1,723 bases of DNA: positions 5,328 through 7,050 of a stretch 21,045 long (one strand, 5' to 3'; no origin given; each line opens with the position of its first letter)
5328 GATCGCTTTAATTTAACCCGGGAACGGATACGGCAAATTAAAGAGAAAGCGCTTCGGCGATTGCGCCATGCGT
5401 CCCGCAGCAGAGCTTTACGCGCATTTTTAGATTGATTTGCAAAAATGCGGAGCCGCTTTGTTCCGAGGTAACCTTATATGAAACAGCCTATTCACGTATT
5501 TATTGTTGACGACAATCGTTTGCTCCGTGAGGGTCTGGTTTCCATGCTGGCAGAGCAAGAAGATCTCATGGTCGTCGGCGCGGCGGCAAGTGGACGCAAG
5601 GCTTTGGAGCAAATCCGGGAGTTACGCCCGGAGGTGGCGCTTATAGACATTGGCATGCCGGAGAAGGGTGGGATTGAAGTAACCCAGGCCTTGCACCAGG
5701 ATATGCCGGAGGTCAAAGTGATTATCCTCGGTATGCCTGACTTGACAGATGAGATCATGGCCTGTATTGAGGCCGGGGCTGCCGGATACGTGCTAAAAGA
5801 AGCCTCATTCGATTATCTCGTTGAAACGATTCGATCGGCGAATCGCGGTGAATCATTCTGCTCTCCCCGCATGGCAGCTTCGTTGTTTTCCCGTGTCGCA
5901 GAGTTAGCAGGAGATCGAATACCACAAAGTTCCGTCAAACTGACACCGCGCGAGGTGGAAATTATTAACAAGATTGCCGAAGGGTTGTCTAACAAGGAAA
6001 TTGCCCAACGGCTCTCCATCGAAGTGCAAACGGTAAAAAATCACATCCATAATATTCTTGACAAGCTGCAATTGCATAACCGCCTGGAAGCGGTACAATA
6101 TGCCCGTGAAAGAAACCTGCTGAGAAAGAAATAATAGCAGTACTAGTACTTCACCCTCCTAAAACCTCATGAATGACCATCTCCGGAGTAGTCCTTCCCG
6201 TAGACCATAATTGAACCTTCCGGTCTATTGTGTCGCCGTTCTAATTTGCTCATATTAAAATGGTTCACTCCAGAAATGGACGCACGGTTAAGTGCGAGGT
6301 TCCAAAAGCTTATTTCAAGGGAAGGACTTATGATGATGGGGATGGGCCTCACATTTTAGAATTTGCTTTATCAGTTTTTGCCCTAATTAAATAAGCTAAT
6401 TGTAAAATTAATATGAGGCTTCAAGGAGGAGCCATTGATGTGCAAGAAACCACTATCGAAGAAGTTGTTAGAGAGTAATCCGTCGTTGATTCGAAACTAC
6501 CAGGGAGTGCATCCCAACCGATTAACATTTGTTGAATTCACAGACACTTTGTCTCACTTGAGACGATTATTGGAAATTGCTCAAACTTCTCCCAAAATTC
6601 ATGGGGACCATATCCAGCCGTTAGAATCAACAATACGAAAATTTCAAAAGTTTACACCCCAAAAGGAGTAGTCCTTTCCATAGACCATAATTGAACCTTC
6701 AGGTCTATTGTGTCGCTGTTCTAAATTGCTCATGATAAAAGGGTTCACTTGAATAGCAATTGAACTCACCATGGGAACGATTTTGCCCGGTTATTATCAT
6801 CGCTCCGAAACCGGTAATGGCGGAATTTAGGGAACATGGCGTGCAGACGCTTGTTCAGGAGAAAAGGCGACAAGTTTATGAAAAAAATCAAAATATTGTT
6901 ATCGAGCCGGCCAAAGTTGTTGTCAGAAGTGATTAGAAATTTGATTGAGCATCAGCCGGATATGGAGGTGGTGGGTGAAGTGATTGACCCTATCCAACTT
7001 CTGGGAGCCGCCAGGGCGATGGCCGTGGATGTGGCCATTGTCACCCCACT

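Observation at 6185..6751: Pair of ~87-bp direct repeats (~90% identical) bracketing a 78-aa ORF between two regulator genes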

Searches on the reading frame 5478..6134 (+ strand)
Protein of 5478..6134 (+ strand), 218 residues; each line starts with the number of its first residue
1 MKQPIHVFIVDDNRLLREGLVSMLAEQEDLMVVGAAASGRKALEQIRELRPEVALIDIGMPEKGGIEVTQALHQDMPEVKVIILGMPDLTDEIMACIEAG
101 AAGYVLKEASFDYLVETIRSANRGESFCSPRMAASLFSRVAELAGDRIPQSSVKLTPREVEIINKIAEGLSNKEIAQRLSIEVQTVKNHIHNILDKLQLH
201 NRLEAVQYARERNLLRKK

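Call 8: search_protein_families(library=pfam, proteins=[window:5478-6134:+], max_evalue=0.01)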
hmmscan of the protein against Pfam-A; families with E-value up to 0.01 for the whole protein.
window:5478-6134:+ (218 aa): 9 families
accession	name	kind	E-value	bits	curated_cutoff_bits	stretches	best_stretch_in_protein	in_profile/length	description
PF00072.30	Response_reg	-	1.4e-24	86.8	30.2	1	7-118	1-110/111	Response regulator receiver domain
PF00196.25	GerE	-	2e-19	69.4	23.5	1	154-209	2-57/57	Bacterial regulatory proteins, luxR family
PF08281.18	Sigma70_r4_2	-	8.7e-08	32.1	25.7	1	154-197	10-54/54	Sigma-70, region 4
PF04545.22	Sigma70_r4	-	0.00013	21.9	24.1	1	154-198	4-49/50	Sigma-70, region 4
PF04218.19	CENP-B_N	-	0.00065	19.7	21.2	1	153-188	5-41/53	CENP-B N-terminal DNA-binding domain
PF13936.12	HTH_38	-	0.00094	19.3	27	1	155-191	5-42/44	Helix-turn-helix domain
PF13384.12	HTH_23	-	0.0026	18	24.6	1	161-192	9-40/50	Homeodomain-like domain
PF08279.18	HTH_11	-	0.0056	17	25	0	168-204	14-47/55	HTH domain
PF14493.12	HTH_40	-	0.0075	17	27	0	167-198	10-41/89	Helix-turn-helix domain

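Call 14: find_encoding_contigs(protein=window:5478-6134:+, flank=10000, max_places=10)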
Protein window:5478-6134:+ (218 aa): 3 contigs read that carry it; 1 place shown.
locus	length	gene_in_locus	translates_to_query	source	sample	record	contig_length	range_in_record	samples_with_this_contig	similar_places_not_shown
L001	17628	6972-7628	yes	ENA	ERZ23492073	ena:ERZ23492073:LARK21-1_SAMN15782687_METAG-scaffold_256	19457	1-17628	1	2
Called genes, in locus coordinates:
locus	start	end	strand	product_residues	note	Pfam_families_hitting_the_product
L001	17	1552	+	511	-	-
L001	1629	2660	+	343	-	PF11838:ERAP1_C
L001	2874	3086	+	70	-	PF00313:CSD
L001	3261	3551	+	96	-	PF00076:RRM_1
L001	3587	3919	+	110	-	PF19663:DUF6166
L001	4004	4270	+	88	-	-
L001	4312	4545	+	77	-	PF13083:KH_KhpA-B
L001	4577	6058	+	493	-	PF00309:Sigma54_AID (weak), PF04963:Sigma54_CBD, PF04552:Sigma54_DBD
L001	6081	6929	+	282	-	PF00140:Sigma70_r1_2, PF04542:Sigma70_r2, PF04539:Sigma70_r3, PF04545:Sigma70_r4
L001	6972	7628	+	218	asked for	PF00072:Response_reg, PF08281:Sigma70_r4_2, PF00196:GerE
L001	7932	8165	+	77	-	-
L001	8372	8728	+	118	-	-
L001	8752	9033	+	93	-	-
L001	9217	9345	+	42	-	-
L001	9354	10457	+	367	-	PF00487:FA_desaturase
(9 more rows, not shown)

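Call 57: search_protein_families(library=ncbifam, proteins=[window:5478-6134:+], max_evalue=0.01)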
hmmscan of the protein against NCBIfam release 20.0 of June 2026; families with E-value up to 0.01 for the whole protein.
window:5478-6134:+ (218 aa): 114 families (the best 25 are shown)
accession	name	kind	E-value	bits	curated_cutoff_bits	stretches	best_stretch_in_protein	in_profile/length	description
NF007935.0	PRK10651.1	equivalog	2.9e-44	150.8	250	1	2-212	4-213/216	two-component system response regulator NarL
NF052445.1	RespRegMctR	equivalog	7.1e-44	149.7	300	1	4-214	1-204/205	two-component system response regulator MctR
NF047785.1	respo_reg_MadR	equivalog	3.1e-42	144.3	300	1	5-214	1-208/209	MadR family response regulator transcription factor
NF007708.0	PRK10403.1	equivalog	2.9e-40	138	343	1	3-206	5-205/215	nitrate/nitrite response regulator protein NarP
NF011896.0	PRK15369.1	equivalog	6.6e-37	127.2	242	1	5-211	4-206/211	two component system response regulator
NF007018.1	PRK09483.1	equivalog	2.2e-30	105.9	280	1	5-214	2-208/217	UvrY/SirA/GacA family response regulator transcription factor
NF007685.0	PRK10360.1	equivalog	1.3e-25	90.4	258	1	5-205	2-188/196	response regulator transcription factor UhpA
NF007403.0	PRK09935.1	equivalog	6.1e-22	78.3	271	1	3-215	2-210/210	fimbria biosynthesis transcriptional regulator FimZ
NF007505.1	PRK10100.1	equivalog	2.1e-21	76.5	250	1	50-211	41-201/204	biofilm master transcriptional regulator CsgD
NF007419.0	PRK09958.1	equivalog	2e-19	70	251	1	8-211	4-200/204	acid-sensing system DNA-binding response regulator EvgA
NF001965.0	PRK00742.1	subfamily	4.7e-19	68.8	293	1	3-109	2-109/357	chemotaxis-specific protein-glutamate methyltransferase CheB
NF006900.1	PRK09390.1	equivalog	5.5e-18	65.2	255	1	1-207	1-195/203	response regulator FixJ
TIGR02875.1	spore_0_A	equivalog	5.7e-18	65.1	200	1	4-123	2-123/262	sporulation transcription factor Spo0A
NF041367.1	CheY_Halo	equivalog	1.1e-17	64.5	200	1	7-115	1-107/114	chemotaxis protein CheY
NF040689.1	MtrAB_MtrA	equivalog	2.7e-16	59.6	300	1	7-169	1-161/219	MtrAB system response regulator MtrA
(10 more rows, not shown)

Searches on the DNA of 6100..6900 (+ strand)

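Call 5: search_rna_families(source=window, start=6100, end=6900, threshold=evalue, max_evalue=10)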
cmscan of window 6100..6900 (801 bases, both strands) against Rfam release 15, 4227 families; matches with E-value up to 10: 2.
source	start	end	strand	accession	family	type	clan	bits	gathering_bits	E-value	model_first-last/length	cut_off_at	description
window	6687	6727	+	RF04060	mir-703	Gene; miRNA;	-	21.6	88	0.2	1-67/67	no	mir-703 microRNA precursor family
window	6807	6872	+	RF01696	Chlorobi-1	Gene; sRNA;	-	12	50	3.9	1-67/67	no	Chlorobi-1 RNA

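Call 55: search_dna_similar(query=window:6135-6878:+, collection=plasmids, mode=distant, max_evalue=0.01, max_rows=10)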
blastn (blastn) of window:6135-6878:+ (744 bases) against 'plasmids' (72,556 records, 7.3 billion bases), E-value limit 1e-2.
No match.

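Call 56: search_dna_similar(query=window:6135-6878:+, collection=phages, mode=distant, max_evalue=0.01, max_rows=10)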
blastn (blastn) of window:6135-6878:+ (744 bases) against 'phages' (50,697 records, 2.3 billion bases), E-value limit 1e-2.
No match.

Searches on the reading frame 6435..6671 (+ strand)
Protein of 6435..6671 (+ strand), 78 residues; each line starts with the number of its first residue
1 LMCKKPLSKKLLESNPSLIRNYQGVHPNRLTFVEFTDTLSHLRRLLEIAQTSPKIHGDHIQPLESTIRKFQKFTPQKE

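Call 8: search_protein_families(library=pfam, proteins=[window:6435-6671:+], max_evalue=0.01)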
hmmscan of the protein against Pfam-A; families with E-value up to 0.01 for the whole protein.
window:6435-6671:+ (78 aa): 0 families

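Call 16: find_homologous_proteins(query=window:6438-6668:+, max_evalue=0.01)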
Query seq(77 aa) (77 aa): 1 proteins with E <= 0.01 among 1 candidates.
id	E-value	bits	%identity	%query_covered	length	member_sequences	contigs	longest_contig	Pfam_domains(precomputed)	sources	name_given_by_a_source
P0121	2.8e-44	166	100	100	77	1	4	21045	-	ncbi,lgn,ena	-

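Call 49: search_protein_representatives(protein=window:6438-6668:+)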
Query: 77 residues. Proteins with E-value up to 0.001 (for the whole library): 2; up to 1e-10: 1; up to 1e-30: 1. The best 2 are listed.
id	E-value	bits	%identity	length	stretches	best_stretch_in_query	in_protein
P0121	9.1e-45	165.6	100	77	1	1-77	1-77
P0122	1.7e-07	47.5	31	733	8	34-73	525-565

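Call 57: search_protein_families(library=ncbifam, proteins=[window:6438-6671:+], max_evalue=0.01)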
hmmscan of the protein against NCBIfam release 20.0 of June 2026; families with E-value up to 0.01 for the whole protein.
window:6438-6671:+ (77 aa): 0 families

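Call 61: find_encoding_contigs(protein=P0121, flank=1500, max_places=6)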
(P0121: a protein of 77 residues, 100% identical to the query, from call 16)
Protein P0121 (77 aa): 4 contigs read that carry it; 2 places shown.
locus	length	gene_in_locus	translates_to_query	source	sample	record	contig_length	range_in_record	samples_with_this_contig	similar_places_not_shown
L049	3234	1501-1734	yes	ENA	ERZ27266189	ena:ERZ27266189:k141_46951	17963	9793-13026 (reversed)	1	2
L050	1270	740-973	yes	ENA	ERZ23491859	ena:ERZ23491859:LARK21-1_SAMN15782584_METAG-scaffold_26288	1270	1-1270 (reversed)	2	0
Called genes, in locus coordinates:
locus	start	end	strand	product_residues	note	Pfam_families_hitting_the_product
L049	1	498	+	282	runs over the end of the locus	PF00140:Sigma70_r1_2, PF04542:Sigma70_r2, PF04539:Sigma70_r3, PF04545:Sigma70_r4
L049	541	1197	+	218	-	PF00072:Response_reg, PF08281:Sigma70_r4_2, PF00196:GerE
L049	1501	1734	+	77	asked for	-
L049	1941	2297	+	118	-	-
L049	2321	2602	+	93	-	-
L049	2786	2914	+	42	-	-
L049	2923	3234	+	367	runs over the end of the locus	PF00487:FA_desaturase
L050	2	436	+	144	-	?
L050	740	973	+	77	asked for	-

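Call 67: predict_structure(protein=window:6438-6668:+)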
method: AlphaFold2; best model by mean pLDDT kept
length: 77 residues; sequences in the alignment: 1
mean_pLDDT: 73.0   pTM: 0.61
mean pLDDT of the five models: 73.0, 72.4, 71.3, 67.3, 63.5
residues with pLDDT >= 90: 0; 70-90: 46; 50-70: 28; < 50: 3
segments of 3 or more residues with pLDDT < 50: 1-3
pLDDT, mean of each block of 10 residues (from residue 1): 52 60 76 84 84 71 87 68
secondary structure, 60 per line:
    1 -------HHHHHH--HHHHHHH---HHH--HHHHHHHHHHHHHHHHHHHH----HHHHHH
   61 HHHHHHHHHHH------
elements in order: H8-13 H16-22 H31-50 H55-71
